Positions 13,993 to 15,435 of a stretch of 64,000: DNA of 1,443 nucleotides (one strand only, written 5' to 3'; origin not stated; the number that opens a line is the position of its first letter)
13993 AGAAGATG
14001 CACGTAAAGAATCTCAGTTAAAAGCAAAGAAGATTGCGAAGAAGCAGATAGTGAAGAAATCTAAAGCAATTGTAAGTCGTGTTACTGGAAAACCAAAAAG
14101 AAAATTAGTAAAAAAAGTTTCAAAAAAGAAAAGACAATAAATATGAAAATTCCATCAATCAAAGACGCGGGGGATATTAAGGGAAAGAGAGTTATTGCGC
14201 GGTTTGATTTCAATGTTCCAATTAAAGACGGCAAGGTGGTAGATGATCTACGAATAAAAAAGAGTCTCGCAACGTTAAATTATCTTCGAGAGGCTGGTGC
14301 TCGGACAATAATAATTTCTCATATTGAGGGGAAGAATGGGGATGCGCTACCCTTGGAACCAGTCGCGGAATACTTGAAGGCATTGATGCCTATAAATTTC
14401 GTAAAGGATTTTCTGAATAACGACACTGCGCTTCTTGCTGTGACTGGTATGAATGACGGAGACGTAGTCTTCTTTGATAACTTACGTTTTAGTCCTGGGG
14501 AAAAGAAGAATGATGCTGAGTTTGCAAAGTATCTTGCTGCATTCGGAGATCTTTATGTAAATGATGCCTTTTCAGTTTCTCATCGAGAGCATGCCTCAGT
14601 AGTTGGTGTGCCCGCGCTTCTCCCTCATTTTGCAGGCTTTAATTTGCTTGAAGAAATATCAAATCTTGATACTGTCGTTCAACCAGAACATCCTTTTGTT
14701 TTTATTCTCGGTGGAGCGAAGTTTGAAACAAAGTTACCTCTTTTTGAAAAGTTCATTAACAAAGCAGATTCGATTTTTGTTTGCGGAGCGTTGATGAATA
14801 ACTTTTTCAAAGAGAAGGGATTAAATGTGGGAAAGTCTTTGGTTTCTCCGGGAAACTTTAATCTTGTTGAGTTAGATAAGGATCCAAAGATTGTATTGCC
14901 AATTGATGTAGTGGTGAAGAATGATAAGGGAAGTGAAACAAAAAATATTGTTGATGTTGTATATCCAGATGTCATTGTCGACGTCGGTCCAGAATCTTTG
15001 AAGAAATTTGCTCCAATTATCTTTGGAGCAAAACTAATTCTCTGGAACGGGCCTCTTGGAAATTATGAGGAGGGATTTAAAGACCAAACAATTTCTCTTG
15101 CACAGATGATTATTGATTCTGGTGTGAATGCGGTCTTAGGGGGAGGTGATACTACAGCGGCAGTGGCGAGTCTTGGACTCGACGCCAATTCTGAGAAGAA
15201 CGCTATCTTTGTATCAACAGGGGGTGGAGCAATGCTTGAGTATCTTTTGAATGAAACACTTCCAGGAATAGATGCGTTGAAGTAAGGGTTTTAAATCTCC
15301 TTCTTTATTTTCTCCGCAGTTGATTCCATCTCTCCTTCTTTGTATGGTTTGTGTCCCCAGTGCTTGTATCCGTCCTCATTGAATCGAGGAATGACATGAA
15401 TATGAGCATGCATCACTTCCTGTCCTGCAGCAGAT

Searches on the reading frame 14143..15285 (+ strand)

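Call 73: search_protein_families(library=pfam, proteins=[window:14143-15285:+], max_evalue=0.00001)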
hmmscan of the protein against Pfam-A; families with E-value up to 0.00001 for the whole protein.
window:14143-15285:+ (380 aa): 1 family
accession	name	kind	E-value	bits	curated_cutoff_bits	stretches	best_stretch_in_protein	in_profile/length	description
PF00162.24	PGK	-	8.7e-104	348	27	1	7-368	2-376/379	Phosphoglycerate kinase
